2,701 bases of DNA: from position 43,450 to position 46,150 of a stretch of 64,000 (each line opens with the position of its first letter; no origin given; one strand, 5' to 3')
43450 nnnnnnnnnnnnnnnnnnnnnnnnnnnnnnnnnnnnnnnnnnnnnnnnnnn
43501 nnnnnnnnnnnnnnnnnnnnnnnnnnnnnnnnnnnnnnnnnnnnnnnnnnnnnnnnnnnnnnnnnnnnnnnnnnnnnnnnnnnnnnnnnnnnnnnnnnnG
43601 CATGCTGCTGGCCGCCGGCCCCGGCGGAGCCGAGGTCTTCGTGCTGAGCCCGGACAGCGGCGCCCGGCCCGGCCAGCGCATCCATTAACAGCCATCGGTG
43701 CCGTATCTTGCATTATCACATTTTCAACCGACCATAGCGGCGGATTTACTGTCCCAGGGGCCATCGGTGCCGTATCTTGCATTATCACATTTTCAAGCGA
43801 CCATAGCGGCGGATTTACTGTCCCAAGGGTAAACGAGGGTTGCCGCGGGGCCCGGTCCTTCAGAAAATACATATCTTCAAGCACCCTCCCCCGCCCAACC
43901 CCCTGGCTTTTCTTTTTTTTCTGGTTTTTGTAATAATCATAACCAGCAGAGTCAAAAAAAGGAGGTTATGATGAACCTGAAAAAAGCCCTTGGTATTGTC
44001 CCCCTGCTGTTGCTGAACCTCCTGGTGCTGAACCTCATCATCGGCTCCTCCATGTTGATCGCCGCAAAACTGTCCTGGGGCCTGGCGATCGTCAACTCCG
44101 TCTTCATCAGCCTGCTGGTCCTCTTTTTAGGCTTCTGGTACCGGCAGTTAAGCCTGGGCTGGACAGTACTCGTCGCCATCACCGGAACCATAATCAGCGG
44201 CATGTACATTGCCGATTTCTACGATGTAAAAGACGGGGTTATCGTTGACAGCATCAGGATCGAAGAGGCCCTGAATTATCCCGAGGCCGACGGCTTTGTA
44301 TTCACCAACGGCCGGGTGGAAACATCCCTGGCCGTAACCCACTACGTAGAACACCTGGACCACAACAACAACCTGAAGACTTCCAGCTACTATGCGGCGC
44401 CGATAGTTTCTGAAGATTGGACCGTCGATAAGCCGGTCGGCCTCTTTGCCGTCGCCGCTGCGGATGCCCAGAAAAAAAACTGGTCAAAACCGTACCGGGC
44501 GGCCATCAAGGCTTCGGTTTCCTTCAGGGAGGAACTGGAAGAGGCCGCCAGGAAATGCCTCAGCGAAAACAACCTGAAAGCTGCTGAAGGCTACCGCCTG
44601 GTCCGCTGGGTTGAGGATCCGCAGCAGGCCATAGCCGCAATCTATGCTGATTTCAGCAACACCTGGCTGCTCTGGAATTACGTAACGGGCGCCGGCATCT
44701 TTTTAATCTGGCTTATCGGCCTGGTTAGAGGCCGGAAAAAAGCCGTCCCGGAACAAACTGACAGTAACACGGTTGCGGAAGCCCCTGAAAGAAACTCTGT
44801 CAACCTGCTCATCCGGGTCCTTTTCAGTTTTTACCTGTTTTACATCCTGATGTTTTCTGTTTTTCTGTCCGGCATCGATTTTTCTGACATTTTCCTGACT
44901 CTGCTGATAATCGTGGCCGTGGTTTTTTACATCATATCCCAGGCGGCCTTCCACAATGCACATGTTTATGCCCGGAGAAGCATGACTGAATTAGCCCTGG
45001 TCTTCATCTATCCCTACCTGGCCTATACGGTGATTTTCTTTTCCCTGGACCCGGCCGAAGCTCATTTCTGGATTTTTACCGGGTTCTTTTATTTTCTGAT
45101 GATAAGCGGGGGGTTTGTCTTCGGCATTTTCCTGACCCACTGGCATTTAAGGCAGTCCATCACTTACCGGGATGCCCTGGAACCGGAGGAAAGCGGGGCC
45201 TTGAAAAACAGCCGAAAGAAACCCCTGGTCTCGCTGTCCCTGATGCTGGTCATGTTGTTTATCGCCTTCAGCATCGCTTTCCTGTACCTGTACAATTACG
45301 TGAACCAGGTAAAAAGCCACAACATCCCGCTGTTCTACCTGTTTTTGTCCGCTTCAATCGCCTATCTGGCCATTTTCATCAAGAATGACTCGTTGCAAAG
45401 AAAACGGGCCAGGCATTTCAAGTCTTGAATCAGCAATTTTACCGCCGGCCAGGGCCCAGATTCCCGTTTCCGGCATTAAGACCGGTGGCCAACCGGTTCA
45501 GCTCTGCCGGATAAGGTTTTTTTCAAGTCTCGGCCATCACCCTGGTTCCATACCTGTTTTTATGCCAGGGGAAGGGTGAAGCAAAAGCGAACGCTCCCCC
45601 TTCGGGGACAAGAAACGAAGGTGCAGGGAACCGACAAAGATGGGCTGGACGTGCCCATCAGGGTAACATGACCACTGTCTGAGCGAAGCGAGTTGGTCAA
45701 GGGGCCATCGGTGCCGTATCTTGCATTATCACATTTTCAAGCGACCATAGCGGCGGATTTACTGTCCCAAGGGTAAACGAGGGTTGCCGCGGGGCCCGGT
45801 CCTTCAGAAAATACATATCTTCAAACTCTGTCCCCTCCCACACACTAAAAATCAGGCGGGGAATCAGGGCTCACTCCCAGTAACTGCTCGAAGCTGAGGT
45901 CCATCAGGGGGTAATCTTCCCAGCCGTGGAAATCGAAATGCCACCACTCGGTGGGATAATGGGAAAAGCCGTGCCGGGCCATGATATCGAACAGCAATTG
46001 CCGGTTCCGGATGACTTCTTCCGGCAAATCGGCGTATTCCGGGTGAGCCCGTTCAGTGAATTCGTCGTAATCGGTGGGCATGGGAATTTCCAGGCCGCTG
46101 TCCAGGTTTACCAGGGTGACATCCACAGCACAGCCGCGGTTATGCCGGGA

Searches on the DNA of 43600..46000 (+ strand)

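Call 40: search_rna_families(source=window, start=43600, end=46000, threshold=evalue, max_evalue=1)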
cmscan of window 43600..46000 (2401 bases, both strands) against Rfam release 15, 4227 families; matches with E-value up to 1: 1.
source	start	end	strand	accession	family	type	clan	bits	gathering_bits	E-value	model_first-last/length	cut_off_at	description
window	45633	45674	+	RF02624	BSnc150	Gene; sRNA;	-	23.4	73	0.25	1-44/44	no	Brucella sRNA 150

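Call 80: search_dna_similar(query=window:45429-45845:+, collection=plasmids, mode=distant, max_evalue=0.001)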
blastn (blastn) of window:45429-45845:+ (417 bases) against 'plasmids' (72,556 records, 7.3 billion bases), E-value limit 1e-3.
No match.

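Call 81: search_dna_similar(query=window:45429-45845:+, collection=phages, mode=distant, max_evalue=0.001)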
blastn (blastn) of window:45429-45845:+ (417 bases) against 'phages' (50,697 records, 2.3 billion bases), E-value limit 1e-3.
No match.

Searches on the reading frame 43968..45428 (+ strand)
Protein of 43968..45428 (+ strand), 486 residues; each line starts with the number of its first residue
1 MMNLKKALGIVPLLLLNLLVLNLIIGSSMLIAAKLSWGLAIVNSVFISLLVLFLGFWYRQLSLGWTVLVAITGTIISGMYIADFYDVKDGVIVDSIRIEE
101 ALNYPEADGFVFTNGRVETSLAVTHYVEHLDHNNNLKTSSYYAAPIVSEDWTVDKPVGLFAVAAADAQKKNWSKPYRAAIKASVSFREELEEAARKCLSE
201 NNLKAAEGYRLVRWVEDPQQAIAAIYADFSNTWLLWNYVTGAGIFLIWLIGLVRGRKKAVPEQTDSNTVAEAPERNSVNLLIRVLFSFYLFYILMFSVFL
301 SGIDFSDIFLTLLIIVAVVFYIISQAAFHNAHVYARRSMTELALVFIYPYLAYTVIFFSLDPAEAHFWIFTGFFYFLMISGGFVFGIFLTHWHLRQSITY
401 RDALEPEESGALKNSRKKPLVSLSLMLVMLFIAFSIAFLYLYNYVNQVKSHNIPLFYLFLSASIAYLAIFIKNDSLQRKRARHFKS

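Call 10: search_protein_families(library=pfam, proteins=[window:43968-45428:+])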
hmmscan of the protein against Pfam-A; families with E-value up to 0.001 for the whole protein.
window:43968-45428:+ (486 aa): 0 families

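Call 13: find_encoding_contigs(protein=window:43968-45428:+, flank=10000, max_places=10)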
Protein window:43968-45428:+ (486 aa): no gene with exactly this product is on record in the collection.

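Call 16: find_homologous_proteins(query=window:43968-45428:+)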
Query window:43968-45428:+ (486 aa): 2 proteins with E <= 0.001 among 8000 candidates.
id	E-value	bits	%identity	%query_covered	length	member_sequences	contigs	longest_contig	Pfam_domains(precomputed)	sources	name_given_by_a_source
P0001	0.0e+0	1064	100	100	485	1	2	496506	-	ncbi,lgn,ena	-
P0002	9.4e-261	884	82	100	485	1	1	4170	-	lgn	-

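Call 17: find_encoding_contigs(protein=P0001, flank=10000, max_places=10)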
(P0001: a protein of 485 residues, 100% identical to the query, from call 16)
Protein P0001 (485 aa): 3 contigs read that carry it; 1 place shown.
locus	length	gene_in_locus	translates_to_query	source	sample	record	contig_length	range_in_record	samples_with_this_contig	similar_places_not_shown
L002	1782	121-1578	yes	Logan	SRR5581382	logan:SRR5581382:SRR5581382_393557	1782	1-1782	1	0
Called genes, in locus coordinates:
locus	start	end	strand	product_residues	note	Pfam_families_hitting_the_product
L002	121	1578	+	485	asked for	-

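Call 18: find_encoding_contigs(protein=P0002, flank=10000, max_places=10)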
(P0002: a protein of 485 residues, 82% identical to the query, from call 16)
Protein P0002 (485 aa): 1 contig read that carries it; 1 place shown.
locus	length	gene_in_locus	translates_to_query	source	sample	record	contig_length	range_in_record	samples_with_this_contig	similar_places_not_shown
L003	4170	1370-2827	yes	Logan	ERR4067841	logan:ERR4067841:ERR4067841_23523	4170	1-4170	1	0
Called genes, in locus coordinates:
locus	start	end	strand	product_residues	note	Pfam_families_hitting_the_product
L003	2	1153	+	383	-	?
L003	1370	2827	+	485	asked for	-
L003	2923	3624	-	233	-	PF01427:Peptidase_M15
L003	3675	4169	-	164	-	?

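Call 36: search_dna_similar(query=window:43968-45428:+, collection=plasmids, mode=protein, max_evalue=0.001)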
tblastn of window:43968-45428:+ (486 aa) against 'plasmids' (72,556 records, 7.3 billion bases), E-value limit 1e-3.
No match.

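Call 37: search_dna_similar(query=window:43968-45428:+, collection=phages, mode=protein, max_evalue=0.001)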
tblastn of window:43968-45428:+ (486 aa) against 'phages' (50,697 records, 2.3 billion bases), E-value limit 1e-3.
No match.

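Call 42: find_encoding_contigs(protein=P0004, flank=10000, max_places=10)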
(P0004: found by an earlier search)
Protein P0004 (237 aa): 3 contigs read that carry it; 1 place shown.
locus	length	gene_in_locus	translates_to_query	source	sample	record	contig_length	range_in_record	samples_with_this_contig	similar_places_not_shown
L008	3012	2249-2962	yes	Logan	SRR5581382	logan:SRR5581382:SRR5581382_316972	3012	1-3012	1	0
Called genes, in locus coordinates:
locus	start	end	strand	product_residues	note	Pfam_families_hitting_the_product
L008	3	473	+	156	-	?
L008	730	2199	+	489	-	PF00089:Trypsin (weak), PF13365:Trypsin_2, PF17820:PDZ_6 (faint), PF17815:PDZ_3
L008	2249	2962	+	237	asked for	PF01427:Peptidase_M15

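Call 45: search_protein_representatives(protein=window:43968-45428:+)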
Query: 486 residues. Proteins with E-value up to 0.001 (for the whole library): 159; up to 1e-10: 49; up to 1e-30: 10. The best 150 are listed.
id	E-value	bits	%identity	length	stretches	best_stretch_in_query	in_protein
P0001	0.0e+00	1063.8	100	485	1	2-486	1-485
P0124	5.3e-94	332.1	38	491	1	9-470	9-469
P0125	2.4e-84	300.2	37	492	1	15-469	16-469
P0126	1.3e-81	291.3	35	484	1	11-465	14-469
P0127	1.2e-73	265.0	37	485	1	7-390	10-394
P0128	1.1e-65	238.7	31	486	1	4-466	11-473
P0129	8.2e-62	226.0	36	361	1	125-471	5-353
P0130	2.8e-55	204.4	34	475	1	22-392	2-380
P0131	1.0e-46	176.2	35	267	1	10-258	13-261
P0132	3.2e-43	164.7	41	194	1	13-198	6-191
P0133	3.3e-27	111.9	30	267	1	8-262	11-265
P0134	1.8e-23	99.6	27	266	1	14-259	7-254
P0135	8.6e-23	97.3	30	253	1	17-239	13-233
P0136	1.6e-22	96.4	36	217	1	277-469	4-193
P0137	7.6e-21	90.9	29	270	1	7-264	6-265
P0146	9.1e-16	74.2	29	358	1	59-264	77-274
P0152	1.4e-13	67.0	31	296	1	43-222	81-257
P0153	1.5e-13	66.8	30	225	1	282-459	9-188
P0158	2.9e-12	62.6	32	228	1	279-471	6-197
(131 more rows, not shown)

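Call 46: search_protein_families(library=pfam, proteins=[P0124, P0125, P0128, P0133, P0134, P0137, P0136, P0153, P0158, P0146], max_evalue=0.1)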
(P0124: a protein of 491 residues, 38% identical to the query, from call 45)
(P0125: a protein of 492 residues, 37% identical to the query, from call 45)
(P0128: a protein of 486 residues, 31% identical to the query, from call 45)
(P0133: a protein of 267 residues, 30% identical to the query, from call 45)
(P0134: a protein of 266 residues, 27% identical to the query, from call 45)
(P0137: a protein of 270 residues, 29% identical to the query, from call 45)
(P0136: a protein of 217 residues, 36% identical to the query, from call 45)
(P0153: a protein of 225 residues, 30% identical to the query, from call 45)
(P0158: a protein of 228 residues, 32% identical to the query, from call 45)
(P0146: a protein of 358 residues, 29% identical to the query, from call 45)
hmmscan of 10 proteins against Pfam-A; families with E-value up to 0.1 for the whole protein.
P0124 (491 aa): 1 family
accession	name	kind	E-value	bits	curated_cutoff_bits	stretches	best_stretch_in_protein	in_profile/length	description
PF17815.7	PDZ_3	-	0.039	14.2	22.8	1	375-409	12-46/145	PDZ domain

P0125 (492 aa): 1 family
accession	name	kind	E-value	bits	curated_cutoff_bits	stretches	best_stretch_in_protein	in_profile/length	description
PF00967.23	Barwin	-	0.066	13.6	21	0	139-212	7-76/119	Barwin family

P0128 (486 aa): 1 family
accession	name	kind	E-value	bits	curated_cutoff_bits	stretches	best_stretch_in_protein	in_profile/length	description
PF19945.4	DUF6407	-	0.024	15.7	25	0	192-247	23-74/96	Family of unknown function (DUF6407)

P0133 (267 aa): 1 family
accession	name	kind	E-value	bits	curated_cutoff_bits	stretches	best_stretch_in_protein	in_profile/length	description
PF11992.13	TgpA_N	-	0.026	13.9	30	1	11-82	67-140/333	TgpA N-terminal domain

P0134 (266 aa): 0 families

P0137 (270 aa): 0 families

P0136 (217 aa): 0 families

P0153 (225 aa): 0 families

P0158 (228 aa): 0 families

P0146 (358 aa): 0 families

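Call 47: search_protein_families(library=ncbifam, proteins=[window:43968-45428:+, P0124, P0133, P0136, P0146, P0152], max_evalue=0.1)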
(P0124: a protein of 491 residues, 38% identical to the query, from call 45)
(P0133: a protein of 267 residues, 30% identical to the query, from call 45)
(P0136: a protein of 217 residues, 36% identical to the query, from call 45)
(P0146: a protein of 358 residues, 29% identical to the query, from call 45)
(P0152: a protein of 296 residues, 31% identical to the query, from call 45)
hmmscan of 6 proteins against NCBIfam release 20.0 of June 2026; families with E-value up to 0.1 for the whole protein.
window:43968-45428:+ (486 aa): 0 families

P0124 (491 aa): 0 families

P0133 (267 aa): 2 families
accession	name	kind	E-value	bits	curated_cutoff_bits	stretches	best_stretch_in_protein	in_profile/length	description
NF004374.0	PRK05740.1-5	equivalog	0.0045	17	180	1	4-65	7-68/127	preprotein translocase subunit SecE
NF001954.0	PRK00733.2-2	equivalog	0.014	14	894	1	28-90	319-382/723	sodium-translocating pyrophosphatase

P0136 (217 aa): 0 families

P0146 (358 aa): 0 families

P0152 (296 aa): 0 families

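Call 48: find_encoding_contigs(protein=P0124, flank=5000, max_places=3)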
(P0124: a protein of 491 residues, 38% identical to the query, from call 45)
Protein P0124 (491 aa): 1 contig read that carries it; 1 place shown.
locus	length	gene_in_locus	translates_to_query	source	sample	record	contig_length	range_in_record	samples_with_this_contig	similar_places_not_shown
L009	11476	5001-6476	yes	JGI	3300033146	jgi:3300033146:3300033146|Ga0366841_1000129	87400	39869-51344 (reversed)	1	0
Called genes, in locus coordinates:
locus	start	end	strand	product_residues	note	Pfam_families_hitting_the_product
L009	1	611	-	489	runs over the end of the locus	-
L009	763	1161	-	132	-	-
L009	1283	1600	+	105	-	PF02617:ClpS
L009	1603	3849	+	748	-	PF02861:Clp_N, PF13191:AAA_16 (faint), PF00004:AAA, PF17871:AAA_lid_9, PF00004:AAA, PF07724:AAA_2, PF07728:AAA_5, PF10431:ClpB_D2-small, +3 more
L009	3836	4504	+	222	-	PF03588:Leu_Phe_trans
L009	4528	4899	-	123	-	PF11964:SpoIIAA-like (weak)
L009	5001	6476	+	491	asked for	-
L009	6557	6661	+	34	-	-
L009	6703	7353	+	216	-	-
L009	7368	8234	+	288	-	-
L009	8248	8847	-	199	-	PF04893:Yip1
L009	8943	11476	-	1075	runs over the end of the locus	PF26549:Tricorn_N, PF26550:Tricorn_2nd, PF26549:Tricorn_N (weak), PF14684:Tricorn_C1, PF00595:PDZ (weak), PF13180:PDZ_2 (weak), PF14685:PDZ_Tricorn, PF03572:Peptidase_S41, +3 more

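Call 72: predict_structure(alignment_id=A4)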
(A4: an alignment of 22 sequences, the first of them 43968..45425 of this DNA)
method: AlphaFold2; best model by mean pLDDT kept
length: 486 residues; sequences in the alignment: 22
mean_pLDDT: 83.6   pTM: 0.66
mean pLDDT of the five models: 83.6, 80.9, 80.9, 79.2, 78.9
residues with pLDDT >= 90: 219; 70-90: 196; 50-70: 46; < 50: 25
segments of 3 or more residues with pLDDT < 50: 1-3, 271-273, 405-415, 483-486
pLDDT, mean of each block of 10 residues (from residue 1): 56 91 94 86 89 85 92 91 92 96 95 96 93 86 97 96 93 96 92 98 96 97 94 93 86 66 52 62 84 86 75 80 87 85 91 91 84 92 87 69 50 51 73 72 66 86 91 77 45
secondary structure, 60 per line:
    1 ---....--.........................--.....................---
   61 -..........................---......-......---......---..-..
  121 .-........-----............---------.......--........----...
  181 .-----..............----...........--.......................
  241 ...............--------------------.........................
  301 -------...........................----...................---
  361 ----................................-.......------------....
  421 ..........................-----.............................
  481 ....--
elements in order: H4-7 H10-34 H37-57 H62-87 E91-96 H98-103 E107-112 E123-130 E136-147 E157-163 H166-173 E178-181 H187-200 E205-215 H218-255 H276-300 H308-334 H339-357 H365-396 H398-404 H417-446 H452-484

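Call 75: fold_search(model_id=the predicted structure, library=pdb)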
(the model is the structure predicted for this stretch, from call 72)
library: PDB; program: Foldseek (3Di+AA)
matches with E <= 10: 89; with E <= 0.001: 0
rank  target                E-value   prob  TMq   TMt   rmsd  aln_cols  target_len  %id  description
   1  8afz_B                7.5e-01  0.05  0.09  0.11  33.4       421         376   11  Architecture of the ESCPE-1 membrane coat (released 2023-06-21)
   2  8yn9_R                1.2e+00  0.12  0.12  0.17  17.1       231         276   12  Cryo-EM structure of histamine H4 receptor in complex with histamine and Gi (released 2024-10-09)
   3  9pev_E                1.5e+00  0.04  0.09  0.11  17.1       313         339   10  Structure of the S. cerevisiae clamp loader Replication Factor C (RFC) with mixed nucleotide occupancy (released 2025-11-12)
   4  8iei_B                1.8e+00  0.16  0.11  0.16  16.3       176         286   12  Cryo-EM structure of GPR156A/B of G-protein free GPR156 (local refine) (released 2024-02-14)
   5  4kly_B                2.3e+00  0.09  0.11  0.20  22.1       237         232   10  Crystal structure of a blue-light absorbing proteorhodopsin mutant D97N from HOT75 (released 2013-06-05)
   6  6vq6_b                2.6e+00  0.06  0.10  0.20  18.4       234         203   15  Mammalian V-ATPase from rat brain - composite model of rotational state 1 bound to ADP and SidK (built from focused re (released 2020-03-18)
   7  9peo_E                2.6e+00  0.03  0.09  0.12  17.8       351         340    9  Structure of the S. cerevisiae clamp loader Replication Factor C (RFC) with mixed nucleotide occupancy (released 2025-11-12)
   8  8afz_A                2.8e+00  0.03  0.10  0.12  31.2       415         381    9  Architecture of the ESCPE-1 membrane coat (released 2023-06-21)
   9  7st9_E                2.8e+00  0.02  0.08  0.10  18.0       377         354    8  Open state of Rad24-RFC:9-1-1 bound to a 5' ss/dsDNA junction (released 2022-03-23)
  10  8ieb_B                3.2e+00  0.13  0.11  0.16  16.5       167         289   16  Cryo-EM structure of GPR156 of GPR156-miniGo-scFv16 complex (local refine) (released 2024-02-14)
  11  6w4s_F                3.2e+00  0.04  0.14  0.16  24.0       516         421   11  Structure of apo human ferroportin in lipid nanodisc (released 2020-09-09)
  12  8iei_A                3.6e+00  0.11  0.11  0.17  16.6       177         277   14  Cryo-EM structure of GPR156A/B of G-protein free GPR156 (local refine) (released 2024-02-14)
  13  8iep_C                3.6e+00  0.11  0.10  0.16  16.4       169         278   15  Cryo-EM structure of GPR156C/D of G-protein free GPR156 (local refine) (released 2024-02-14)
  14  8jip_R                4.0e+00  0.06  0.11  0.13  23.0       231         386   15  Cryo-EM structure of the GLP-1R/GCGR dual agonist MEDI0382-bound human GLP-1R-Gs complex (released 2023-09-06)
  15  8u8f_R                4.4e+00  0.09  0.12  0.20  16.7       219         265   10  GPR3 Orphan G-coupled Protein Receptor in complex with Dominant Negative Gs. (released 2024-03-06)
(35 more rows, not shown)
